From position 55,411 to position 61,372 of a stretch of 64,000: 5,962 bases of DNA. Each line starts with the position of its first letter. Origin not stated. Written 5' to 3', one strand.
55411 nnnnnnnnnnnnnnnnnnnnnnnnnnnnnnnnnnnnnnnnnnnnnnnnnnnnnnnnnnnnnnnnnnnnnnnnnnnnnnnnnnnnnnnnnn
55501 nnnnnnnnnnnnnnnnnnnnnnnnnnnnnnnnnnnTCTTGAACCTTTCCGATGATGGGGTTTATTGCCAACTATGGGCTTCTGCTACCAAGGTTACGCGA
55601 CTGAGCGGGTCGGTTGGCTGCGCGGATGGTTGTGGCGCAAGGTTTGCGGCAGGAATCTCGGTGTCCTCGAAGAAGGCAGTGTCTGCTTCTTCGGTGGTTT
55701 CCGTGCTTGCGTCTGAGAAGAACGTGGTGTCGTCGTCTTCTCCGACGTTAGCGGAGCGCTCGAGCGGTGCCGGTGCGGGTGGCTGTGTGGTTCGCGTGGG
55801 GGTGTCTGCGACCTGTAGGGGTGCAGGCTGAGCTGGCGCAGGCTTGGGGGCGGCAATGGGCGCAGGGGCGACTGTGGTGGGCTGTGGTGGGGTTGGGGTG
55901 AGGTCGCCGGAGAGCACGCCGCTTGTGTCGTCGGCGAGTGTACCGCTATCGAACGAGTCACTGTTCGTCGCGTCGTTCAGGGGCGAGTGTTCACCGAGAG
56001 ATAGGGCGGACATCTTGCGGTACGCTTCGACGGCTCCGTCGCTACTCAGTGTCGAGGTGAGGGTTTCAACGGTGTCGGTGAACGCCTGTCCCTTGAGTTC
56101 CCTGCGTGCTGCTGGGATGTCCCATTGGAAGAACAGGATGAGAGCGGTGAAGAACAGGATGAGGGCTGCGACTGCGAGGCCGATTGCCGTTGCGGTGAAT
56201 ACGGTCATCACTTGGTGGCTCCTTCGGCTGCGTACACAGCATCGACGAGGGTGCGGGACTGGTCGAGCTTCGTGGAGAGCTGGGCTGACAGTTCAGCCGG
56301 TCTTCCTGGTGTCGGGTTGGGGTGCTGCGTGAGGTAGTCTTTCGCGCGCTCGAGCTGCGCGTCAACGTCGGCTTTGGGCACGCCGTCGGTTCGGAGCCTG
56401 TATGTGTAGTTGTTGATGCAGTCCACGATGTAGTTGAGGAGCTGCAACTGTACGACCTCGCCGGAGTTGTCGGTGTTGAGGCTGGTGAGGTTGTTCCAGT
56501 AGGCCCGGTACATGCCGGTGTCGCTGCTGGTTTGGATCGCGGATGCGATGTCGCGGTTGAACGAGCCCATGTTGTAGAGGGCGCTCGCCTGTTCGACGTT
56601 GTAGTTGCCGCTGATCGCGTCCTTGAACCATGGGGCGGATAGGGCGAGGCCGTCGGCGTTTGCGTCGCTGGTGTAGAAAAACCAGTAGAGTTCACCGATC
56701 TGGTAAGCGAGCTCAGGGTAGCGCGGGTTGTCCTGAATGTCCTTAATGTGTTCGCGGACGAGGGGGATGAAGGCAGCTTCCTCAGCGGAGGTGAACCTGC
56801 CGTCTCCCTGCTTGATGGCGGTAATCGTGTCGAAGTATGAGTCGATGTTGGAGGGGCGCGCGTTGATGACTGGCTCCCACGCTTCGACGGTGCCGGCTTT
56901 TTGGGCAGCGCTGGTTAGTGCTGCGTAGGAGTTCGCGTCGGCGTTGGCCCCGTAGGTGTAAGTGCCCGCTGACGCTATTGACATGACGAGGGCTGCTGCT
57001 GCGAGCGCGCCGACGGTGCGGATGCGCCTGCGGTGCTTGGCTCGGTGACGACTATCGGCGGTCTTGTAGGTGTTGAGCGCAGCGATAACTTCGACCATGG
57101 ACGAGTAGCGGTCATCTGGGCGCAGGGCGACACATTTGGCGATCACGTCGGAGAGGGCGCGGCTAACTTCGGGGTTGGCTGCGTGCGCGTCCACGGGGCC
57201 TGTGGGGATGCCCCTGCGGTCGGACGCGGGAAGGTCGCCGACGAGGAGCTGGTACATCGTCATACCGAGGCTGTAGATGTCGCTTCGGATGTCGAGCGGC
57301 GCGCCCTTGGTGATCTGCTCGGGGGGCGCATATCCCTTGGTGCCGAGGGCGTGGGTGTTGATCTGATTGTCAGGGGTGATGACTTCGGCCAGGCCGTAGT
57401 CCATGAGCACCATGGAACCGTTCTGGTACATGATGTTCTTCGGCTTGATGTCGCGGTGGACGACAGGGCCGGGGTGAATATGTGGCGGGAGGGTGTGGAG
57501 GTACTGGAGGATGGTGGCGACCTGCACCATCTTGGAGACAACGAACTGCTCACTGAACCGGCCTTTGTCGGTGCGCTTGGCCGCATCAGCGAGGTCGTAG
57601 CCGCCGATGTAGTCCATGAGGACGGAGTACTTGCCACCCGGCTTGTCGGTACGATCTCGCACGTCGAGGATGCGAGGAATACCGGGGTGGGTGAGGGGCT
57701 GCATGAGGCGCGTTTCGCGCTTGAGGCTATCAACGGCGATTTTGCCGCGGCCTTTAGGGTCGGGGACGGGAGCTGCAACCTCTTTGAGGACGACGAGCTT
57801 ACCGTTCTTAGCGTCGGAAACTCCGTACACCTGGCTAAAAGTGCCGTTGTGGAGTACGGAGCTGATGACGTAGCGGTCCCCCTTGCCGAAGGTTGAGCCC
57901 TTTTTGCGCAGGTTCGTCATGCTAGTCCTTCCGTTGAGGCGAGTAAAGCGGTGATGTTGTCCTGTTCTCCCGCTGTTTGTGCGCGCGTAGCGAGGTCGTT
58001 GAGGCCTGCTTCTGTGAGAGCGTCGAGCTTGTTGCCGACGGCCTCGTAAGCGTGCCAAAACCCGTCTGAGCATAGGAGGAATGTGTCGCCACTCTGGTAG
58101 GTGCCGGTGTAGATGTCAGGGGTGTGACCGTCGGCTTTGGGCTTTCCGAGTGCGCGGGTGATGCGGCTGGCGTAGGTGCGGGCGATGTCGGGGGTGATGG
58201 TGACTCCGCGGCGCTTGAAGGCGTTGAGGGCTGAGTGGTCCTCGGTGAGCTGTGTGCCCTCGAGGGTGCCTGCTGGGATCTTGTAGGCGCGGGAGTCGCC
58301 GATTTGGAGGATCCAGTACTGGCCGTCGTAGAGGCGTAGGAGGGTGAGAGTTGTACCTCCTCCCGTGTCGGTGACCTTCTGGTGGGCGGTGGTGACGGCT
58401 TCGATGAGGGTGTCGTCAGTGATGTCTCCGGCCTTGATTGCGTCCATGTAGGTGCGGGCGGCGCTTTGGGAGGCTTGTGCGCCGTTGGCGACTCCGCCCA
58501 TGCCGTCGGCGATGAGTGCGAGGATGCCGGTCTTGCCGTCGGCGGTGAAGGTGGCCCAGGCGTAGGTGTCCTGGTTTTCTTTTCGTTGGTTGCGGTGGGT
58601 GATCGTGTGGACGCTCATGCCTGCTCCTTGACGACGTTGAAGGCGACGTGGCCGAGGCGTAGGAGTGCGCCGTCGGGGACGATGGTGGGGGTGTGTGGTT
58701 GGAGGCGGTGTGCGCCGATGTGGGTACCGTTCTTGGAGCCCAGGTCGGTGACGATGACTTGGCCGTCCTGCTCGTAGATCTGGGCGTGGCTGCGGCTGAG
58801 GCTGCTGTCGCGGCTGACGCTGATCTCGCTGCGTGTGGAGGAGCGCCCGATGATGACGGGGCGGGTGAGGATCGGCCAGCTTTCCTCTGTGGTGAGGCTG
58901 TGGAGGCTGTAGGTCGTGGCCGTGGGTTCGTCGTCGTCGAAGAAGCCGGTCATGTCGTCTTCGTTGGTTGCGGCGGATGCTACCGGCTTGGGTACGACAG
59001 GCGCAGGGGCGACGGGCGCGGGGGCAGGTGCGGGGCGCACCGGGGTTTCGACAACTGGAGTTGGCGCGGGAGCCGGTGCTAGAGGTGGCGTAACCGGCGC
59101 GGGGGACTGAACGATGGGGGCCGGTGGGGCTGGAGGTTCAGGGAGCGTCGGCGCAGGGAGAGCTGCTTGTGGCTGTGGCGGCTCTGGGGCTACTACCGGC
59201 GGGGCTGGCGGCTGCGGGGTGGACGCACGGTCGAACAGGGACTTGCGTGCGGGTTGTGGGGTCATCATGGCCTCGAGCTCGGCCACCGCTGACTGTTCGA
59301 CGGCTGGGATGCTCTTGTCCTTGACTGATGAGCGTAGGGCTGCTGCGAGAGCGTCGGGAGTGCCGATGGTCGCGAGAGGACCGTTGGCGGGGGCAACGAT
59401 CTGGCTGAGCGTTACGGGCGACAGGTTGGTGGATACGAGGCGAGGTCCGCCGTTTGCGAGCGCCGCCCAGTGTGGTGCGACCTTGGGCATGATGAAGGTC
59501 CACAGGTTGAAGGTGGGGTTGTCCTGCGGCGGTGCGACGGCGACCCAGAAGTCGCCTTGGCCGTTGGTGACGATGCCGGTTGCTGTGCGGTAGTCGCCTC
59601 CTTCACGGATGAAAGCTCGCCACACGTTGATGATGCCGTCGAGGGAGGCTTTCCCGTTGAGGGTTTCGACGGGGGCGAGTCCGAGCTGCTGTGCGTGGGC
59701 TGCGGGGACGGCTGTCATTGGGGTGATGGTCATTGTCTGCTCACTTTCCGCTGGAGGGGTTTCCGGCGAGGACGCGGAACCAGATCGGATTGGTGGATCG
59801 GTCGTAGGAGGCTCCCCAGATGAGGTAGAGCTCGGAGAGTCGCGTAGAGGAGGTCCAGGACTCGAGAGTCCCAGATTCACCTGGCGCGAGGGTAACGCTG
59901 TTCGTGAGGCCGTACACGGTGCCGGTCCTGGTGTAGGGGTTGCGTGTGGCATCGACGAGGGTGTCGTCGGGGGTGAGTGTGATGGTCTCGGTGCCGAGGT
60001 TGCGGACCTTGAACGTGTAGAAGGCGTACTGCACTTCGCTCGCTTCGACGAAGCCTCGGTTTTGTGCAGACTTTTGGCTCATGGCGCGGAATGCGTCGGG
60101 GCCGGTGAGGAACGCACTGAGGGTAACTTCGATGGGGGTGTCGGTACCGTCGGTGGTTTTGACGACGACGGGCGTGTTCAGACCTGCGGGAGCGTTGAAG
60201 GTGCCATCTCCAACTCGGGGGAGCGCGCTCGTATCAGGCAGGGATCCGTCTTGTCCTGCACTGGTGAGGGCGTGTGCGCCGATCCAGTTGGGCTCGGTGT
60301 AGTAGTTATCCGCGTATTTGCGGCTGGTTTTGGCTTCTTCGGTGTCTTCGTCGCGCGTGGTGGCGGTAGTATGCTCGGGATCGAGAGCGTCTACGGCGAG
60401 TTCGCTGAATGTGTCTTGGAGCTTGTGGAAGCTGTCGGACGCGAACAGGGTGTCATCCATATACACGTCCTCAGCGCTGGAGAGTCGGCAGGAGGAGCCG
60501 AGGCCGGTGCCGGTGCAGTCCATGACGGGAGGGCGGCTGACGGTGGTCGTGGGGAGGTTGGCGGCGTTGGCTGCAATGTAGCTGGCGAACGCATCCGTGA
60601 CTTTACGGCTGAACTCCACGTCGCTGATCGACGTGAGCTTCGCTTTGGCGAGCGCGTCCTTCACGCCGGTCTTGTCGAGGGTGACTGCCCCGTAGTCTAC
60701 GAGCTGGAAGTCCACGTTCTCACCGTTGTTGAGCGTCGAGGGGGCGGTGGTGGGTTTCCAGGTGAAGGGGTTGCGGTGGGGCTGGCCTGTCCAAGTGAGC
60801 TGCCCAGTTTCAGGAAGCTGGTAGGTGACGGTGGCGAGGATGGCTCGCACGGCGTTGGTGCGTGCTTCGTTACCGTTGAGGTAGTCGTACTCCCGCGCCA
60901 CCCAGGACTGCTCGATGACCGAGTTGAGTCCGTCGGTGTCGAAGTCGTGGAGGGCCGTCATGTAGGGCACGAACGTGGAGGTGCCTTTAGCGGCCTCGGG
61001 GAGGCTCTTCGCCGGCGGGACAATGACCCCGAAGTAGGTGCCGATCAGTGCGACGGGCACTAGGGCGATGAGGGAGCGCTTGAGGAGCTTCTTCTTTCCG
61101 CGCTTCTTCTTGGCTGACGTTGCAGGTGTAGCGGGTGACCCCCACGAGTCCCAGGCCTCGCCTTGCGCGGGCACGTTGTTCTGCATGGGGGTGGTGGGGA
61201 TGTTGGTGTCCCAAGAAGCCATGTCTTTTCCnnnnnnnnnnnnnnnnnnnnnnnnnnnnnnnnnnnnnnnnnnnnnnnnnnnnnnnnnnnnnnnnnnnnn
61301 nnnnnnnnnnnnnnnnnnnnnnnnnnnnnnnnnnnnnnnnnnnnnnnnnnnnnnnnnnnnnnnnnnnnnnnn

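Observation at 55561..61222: FHA - PP2C - Ser/Thr kinase triad hard-wired into a conjugation/pilus super-operon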

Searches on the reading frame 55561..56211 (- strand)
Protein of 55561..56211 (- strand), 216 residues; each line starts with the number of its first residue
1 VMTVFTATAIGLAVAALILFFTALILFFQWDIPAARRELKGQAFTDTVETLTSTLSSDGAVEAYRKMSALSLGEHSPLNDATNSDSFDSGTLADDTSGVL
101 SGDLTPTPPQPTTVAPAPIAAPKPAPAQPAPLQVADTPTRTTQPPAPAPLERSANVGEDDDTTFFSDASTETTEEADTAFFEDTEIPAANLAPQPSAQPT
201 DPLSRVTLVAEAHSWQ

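Call 4: search_protein_families(library=pfam, proteins=[window:55561-56211:-], max_evalue=0.01)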
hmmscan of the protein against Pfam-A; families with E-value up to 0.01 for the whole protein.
window:55561-56211:- (216 aa): 0 families

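Call 26: search_protein_families(library=padloc, proteins=[window:55561-56211:-], max_evalue=0.01)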
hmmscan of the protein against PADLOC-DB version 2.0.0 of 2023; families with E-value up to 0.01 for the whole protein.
window:55561-56211:- (216 aa): 0 families

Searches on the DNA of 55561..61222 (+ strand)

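Call 7: search_dna_similar(query=window:55561-61222:+, collection=plasmids, mode=near, max_rows=30)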
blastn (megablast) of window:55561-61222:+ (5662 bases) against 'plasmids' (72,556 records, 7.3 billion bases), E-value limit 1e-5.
No match.

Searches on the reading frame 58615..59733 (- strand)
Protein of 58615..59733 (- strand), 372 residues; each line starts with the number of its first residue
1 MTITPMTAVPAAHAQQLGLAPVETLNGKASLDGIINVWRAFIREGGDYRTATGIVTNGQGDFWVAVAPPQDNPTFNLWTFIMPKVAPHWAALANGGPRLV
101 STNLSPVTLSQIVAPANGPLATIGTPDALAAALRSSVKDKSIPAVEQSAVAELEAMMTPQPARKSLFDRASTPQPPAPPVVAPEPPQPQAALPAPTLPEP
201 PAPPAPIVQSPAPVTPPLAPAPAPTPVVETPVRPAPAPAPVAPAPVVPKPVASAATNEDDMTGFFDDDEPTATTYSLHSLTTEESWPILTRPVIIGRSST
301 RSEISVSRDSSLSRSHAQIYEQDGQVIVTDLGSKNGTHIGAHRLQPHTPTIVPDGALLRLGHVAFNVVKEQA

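Call 4: search_protein_families(library=pfam, proteins=[window:58615-59733:-], max_evalue=0.01)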
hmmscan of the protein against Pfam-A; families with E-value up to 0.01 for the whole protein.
window:58615-59733:- (372 aa): 2 families
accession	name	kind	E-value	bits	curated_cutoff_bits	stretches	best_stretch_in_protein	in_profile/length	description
PF00498.31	FHA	-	1.2e-14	54.9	20.7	1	293-361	1-67/67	FHA domain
PF16697.10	Yop-YscD_cpl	-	5.9e-07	30.1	33.2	1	291-370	17-93/94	Inner membrane component of T3SS, cytoplasmic domain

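Call 26: search_protein_families(library=padloc, proteins=[window:58615-59733:-], max_evalue=0.01)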
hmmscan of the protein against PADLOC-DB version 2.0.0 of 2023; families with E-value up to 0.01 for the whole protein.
window:58615-59733:- (372 aa): 0 families

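Call 90: find_homologous_proteins(query=window:58615-59733:-, max_evalue=1e-8)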
Query window:58615-59733:- (372 aa): 52 proteins with E <= 1e-8 among 8000 candidates.
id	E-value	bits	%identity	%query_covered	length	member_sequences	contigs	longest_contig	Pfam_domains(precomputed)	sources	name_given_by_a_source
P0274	1.9e-229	779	97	100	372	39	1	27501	PF00498.32,PF16697.11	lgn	-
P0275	1.2e-225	766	97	100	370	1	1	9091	PF00498.32,PF16697.11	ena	-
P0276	1.1e-215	734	88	99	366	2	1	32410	PF00498.32,PF16697.11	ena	-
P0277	3.9e-204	696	83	100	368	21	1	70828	PF00498.32,PF16697.11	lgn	-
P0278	5.0e-201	685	80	100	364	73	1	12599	PF00498.32,PF16697.11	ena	-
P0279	2.6e-200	683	91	45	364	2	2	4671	PF00498.32,PF16697.11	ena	-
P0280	4.8e-199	679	91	45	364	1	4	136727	PF00498.32,PF16697.11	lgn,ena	-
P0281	8.5e-199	678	93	44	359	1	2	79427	PF00498.32,PF16697.11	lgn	-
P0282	2.8e-198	676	91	45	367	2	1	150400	PF00498.32,PF16697.11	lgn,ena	-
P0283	3.1e-197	673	91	44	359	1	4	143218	PF00498.32,PF16697.11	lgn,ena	-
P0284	8.7e-195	665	89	50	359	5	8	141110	PF00498.32,PF16697.11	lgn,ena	-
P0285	3.0e-194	663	91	45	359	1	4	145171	PF00498.32,PF16697.11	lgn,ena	-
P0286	6.6e-194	662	88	50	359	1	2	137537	PF00498.32,PF16697.11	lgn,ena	-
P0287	1.5e-193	661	89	50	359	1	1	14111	PF00498.32,PF16697.11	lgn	-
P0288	2.3e-193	660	91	45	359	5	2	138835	PF00498.32,PF16697.11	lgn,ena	-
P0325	3.2e-150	518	73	90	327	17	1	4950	PF00498.32,PF16697.11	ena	-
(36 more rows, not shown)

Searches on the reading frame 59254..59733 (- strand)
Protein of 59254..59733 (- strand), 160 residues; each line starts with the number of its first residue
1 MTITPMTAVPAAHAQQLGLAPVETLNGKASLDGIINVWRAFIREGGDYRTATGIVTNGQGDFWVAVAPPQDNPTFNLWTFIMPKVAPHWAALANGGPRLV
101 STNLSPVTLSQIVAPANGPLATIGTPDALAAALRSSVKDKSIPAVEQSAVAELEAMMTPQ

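Call 96: predict_structure(alignment_id=A7)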
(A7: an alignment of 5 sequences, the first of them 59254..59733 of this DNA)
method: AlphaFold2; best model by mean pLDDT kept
length: 160 residues; sequences in the alignment: 5
mean_pLDDT: 37.2   pTM: 0.25
mean pLDDT of the five models: 37.2, 35.1, 35.0, 34.8, 32.8
residues with pLDDT >= 90: 0; 70-90: 0; 50-70: 2; < 50: 158
segments of 3 or more residues with pLDDT < 50: 1-36, 39-160
pLDDT, mean of each block of 10 residues (from residue 1): 27 34 34 48 43 36 41 44 39 32 34 37 42 39 32 34
secondary structure, 60 per line:
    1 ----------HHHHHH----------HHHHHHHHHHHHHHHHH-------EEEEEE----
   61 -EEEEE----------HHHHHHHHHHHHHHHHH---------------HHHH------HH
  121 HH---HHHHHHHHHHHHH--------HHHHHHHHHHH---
elements in order: H11-16 H27-43 E51-56 E62-66 H77-93 H109-112 H119-122 H126-138 H147-157
